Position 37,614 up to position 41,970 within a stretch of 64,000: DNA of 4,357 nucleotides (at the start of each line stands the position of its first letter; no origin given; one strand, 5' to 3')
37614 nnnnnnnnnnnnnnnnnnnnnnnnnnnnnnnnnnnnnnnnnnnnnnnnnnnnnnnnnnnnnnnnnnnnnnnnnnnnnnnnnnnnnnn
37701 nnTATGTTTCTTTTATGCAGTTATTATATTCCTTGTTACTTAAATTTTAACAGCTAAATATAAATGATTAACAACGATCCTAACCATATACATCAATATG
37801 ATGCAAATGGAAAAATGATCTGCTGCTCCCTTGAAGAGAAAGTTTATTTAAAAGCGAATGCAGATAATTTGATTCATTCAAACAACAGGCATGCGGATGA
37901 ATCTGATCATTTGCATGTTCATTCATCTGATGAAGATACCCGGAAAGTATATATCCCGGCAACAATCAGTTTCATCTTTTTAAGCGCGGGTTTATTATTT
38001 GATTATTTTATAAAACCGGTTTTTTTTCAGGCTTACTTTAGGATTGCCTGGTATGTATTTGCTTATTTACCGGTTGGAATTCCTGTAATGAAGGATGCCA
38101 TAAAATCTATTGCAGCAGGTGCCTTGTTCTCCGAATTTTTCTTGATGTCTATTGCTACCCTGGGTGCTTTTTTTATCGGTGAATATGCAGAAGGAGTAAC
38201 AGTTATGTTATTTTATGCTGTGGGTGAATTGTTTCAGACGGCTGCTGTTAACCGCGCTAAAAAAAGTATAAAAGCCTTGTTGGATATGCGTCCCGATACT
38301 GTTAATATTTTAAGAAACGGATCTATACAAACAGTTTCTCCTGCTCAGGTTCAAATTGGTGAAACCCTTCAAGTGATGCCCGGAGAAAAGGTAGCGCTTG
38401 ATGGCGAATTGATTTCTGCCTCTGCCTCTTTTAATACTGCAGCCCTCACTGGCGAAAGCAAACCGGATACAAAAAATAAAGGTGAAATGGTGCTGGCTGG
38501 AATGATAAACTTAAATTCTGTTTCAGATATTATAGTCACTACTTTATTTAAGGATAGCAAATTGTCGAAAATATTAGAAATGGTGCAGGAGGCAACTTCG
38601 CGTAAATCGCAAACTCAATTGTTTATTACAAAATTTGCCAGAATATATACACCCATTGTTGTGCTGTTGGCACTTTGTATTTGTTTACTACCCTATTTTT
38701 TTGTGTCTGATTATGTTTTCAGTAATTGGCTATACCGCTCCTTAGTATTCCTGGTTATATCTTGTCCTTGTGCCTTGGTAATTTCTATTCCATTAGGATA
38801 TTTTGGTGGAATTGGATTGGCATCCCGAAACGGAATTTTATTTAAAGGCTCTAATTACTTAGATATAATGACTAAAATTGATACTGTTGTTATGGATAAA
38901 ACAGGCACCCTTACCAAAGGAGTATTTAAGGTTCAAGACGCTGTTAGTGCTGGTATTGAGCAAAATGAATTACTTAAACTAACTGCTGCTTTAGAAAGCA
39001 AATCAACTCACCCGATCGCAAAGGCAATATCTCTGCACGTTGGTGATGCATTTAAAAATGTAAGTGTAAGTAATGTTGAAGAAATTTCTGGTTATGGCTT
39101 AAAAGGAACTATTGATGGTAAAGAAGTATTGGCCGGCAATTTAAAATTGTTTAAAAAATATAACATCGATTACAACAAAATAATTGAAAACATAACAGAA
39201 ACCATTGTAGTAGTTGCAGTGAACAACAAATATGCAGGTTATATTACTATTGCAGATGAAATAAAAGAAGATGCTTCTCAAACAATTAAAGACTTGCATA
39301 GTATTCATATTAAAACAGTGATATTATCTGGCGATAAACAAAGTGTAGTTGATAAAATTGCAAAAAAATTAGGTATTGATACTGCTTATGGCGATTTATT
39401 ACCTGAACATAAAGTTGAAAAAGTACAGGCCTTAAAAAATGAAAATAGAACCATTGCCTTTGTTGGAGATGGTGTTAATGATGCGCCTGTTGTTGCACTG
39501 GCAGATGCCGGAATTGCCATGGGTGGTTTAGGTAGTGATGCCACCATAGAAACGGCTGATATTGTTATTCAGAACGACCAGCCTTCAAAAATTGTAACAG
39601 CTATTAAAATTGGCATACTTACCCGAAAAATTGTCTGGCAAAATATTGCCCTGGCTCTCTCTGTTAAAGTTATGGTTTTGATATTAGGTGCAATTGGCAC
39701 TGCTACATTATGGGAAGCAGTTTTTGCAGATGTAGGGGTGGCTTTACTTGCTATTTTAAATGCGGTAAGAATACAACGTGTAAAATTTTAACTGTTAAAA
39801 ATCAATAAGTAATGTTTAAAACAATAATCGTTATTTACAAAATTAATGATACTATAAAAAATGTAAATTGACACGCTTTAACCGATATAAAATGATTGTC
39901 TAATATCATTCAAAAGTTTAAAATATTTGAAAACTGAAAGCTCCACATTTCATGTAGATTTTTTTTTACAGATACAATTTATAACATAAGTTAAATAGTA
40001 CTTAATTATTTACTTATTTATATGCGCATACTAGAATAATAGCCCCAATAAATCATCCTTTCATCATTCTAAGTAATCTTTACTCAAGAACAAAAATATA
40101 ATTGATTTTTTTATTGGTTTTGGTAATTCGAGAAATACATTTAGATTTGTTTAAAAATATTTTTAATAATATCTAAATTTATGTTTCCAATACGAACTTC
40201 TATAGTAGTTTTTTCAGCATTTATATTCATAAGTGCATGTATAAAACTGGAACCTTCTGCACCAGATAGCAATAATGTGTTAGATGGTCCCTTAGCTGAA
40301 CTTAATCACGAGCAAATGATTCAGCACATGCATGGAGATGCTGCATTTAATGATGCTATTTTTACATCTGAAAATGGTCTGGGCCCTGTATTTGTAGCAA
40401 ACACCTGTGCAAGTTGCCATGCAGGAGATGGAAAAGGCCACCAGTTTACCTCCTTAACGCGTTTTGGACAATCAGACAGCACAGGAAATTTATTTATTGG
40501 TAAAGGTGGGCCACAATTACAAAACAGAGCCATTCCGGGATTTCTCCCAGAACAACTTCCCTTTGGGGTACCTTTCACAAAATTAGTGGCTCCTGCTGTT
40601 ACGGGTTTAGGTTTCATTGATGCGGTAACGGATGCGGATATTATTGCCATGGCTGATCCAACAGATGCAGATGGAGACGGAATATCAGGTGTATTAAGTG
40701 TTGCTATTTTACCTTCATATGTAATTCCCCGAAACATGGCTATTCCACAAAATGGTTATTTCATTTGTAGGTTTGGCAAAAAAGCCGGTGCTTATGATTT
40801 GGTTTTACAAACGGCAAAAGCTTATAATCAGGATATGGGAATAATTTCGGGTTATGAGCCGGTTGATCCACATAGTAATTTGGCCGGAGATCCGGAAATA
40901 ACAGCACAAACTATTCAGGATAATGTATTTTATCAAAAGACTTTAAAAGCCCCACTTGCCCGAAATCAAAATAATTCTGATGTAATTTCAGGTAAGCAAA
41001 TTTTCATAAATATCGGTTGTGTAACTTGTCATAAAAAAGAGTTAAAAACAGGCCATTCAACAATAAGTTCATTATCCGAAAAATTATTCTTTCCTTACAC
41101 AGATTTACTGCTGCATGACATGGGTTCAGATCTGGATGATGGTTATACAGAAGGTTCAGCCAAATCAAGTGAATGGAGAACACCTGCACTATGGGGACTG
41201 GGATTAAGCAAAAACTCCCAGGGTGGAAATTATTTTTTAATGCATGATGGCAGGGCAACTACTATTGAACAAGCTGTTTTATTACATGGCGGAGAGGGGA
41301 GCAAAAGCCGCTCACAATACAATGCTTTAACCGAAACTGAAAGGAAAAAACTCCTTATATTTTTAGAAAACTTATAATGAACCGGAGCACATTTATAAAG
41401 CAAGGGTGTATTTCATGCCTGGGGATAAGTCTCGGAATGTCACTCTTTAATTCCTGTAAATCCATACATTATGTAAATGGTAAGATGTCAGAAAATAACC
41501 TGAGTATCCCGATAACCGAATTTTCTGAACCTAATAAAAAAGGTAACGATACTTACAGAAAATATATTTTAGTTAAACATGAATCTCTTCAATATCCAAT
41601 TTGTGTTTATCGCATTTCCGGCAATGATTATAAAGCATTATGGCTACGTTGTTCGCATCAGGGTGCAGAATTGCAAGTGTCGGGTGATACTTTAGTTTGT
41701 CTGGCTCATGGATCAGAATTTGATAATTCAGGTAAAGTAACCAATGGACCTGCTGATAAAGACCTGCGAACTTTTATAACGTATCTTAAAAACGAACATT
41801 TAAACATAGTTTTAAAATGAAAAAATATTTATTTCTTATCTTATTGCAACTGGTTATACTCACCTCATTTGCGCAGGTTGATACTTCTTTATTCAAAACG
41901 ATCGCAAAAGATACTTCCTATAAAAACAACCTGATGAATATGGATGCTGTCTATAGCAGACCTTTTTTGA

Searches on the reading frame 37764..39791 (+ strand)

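Call 7: search_protein_families(library=pfam, proteins=[window:37764-39791:+], max_evalue=0.001)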
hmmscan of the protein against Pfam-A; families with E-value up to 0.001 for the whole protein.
window:37764-39791:+ (675 aa): 3 families
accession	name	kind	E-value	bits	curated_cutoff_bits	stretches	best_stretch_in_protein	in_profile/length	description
PF00122.25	E1-E2_ATPase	-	7e-45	153.2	28.1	1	175-355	2-180/181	E1-E2 ATPase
PF00702.32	Hydrolase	-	6.4e-30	105.4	26.4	1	372-580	1-190/191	haloacid dehalogenase-like hydrolase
PF12710.13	HAD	-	0.00015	22.7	27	1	500-576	86-187/189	haloacid dehalogenase-like hydrolase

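Call 9: search_protein_families(library=ncbifam, proteins=[window:37764-39791:+], max_evalue=0.001)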
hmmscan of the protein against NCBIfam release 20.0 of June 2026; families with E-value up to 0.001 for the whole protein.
window:37764-39791:+ (675 aa): 26 families (the best 25 are shown)
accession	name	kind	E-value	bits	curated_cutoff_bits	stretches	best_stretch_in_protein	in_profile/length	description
TIGR01525.1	ATPase-IB_hvy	subfamily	1.2e-160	536.1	346.25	1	127-669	4-559/560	heavy metal translocating P-type ATPase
TIGR01512.1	ATPase-IB2_Cd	subfamily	2.7e-148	494.7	313.5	1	126-671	3-493/494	cadmium family heavy metal-translocating P-type ATPase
NF008262.1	PRK11033.1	equivalog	8.5e-141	470.8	1005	1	66-674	122-731/731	zinc/cadmium/mercury/lead-transporting ATPase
NF033775.1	P_type_ZntA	exception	4.1e-128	428.7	1240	1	105-673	163-731/732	Zn(II)/Cd(II)/Pb(II) translocating P-type ATPase ZntA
TIGR01511.1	ATPase-IB1_Cu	subfamily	5.1e-102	342.5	397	1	126-648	32-512/542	copper-translocating P-type ATPase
NF007952.0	PRK10671.1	equivalog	1.1e-88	298.3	1316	1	150-666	299-827/838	copper-exporting P-type ATPase CopA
TIGR01494.1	ATPase_P-type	subfamily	2.7e-74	250.4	62.3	1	147-647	2-465/478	HAD-IC family P-type ATPase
TIGR01647.1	ATPase-IIIA_H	equivalog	6e-43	147.1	615.5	2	126-422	40-339/755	plasma-membrane proton-efflux P-type ATPase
TIGR01497.1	kdpB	equivalog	2.7e-38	131.5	527.9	1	141-618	65-564/675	potassium-transporting ATPase subunit KdpB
NF010609.0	PRK14010.1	equivalog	1.3e-30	106.2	1323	2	478-618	420-559/673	K(+)-transporting ATPase subunit B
TIGR01522.1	ATPase-IIA2_Ca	equivalog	1.6e-26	92.4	798.3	2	547-648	573-674/854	calcium-transporting P-type ATPase, PMR1-type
TIGR01517.1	ATPase-IIB_Ca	equivalog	1.1e-25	90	507.05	2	160-428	135-416/882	calcium-translocating P-type ATPase, PMCA-type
TIGR01657.1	P-ATPase-V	hypoth_equivalog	1.7e-20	72.2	618.25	3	156-239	205-292/1055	ATP13A2 family polyamine export P-type ATPase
TIGR01524.1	ATPase-IIIB_Mg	equivalog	1.1e-18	66.5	610.75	3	543-604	584-644/867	magnesium-translocating P-type ATPase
TIGR01523.1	ATPase-IID_K-Na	equivalog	1.1e-18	66.3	645.05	1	547-645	677-778/997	potassium/sodium efflux P-type ATPase, fungal-type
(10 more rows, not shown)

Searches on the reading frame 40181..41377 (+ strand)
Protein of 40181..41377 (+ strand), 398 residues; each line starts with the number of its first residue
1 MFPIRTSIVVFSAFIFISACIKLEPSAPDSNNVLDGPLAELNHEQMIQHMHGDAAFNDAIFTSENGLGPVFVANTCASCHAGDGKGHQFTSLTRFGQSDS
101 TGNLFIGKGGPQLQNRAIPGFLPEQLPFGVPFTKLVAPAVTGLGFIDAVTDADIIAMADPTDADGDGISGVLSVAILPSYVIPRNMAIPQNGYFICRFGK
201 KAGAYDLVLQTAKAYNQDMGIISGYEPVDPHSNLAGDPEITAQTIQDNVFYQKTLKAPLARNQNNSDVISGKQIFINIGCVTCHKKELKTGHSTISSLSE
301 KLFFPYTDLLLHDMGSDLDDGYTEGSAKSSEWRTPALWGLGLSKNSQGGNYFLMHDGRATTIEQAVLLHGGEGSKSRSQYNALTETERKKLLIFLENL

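Call 7: search_protein_families(library=pfam, proteins=[window:40181-41377:+], max_evalue=0.001)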
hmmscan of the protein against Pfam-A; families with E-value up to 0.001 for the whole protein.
window:40181-41377:+ (398 aa): 3 families
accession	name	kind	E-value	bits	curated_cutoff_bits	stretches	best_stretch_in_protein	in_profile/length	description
PF06537.16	DHOR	-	3.5e-58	197.7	22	3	231-398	326-499/499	Di-haem oxidoreductase, putative peroxidase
PF00034.26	Cytochrom_C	-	1.9e-09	39.2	21.3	0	70-118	7-56/90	Cytochrome c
PF13442.11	Cytochrome_CBB3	-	0.00016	22.4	27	0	72-93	10-28/68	Cytochrome C oxidase, cbb3-type, subunit III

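Call 9: search_protein_families(library=ncbifam, proteins=[window:40181-41377:+], max_evalue=0.001)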
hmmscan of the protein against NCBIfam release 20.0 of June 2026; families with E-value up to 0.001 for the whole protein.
window:40181-41377:+ (398 aa): 2 families
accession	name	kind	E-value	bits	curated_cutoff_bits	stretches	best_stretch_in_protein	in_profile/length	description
TIGR00782.1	ccoP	equivalog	1.7e-05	24.3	179.95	0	238-289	175-223/285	cytochrome-c oxidase, cbb3-type subunit III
NF045774.1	cytochro_C551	exception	5.9e-05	23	118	0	69-100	43-74/110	cytochrome c551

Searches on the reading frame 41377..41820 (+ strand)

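Call 7: search_protein_families(library=pfam, proteins=[window:41377-41820:+], max_evalue=0.001)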
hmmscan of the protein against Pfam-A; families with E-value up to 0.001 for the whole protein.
window:41377-41820:+ (147 aa): 1 family
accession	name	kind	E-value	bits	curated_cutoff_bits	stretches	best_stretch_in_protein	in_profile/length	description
PF00355.32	Rieske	-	3.1e-12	46.7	20.3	1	69-133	20-87/88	Rieske [2Fe-2S] domain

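Call 9: search_protein_families(library=ncbifam, proteins=[window:41377-41820:+], max_evalue=0.001)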
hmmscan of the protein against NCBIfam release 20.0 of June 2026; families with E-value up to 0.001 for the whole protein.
window:41377-41820:+ (147 aa): 5 families
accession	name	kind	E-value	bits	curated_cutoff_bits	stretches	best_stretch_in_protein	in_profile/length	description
NF010001.0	PRK13474.1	subfamily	3.8e-05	23.1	154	1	92-142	107-159/178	cytochrome b6-f complex iron-sulfur subunit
NF045928.1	Cytb6fFeSPetC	equivalog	4.9e-05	22.8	250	1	91-140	107-158/179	cytochrome b6-f complex iron-sulfur subunit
TIGR01416.1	Rieske_proteo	equivalog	0.00022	21.3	97.4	1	87-132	111-162/176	ubiquinol-cytochrome c reductase iron-sulfur subunit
NF052579.1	BetMthstMoxSdmAMthl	equivalog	0.00043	19.4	600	1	72-123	39-93/351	4beta-methylsterol monooxygenase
NF007422.0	PRK09965.1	equivalog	0.00048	20.1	113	0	73-145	24-99/106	bifunctional 3-phenylpropionate/cinnamic acid dioxygenase ferredoxin subunit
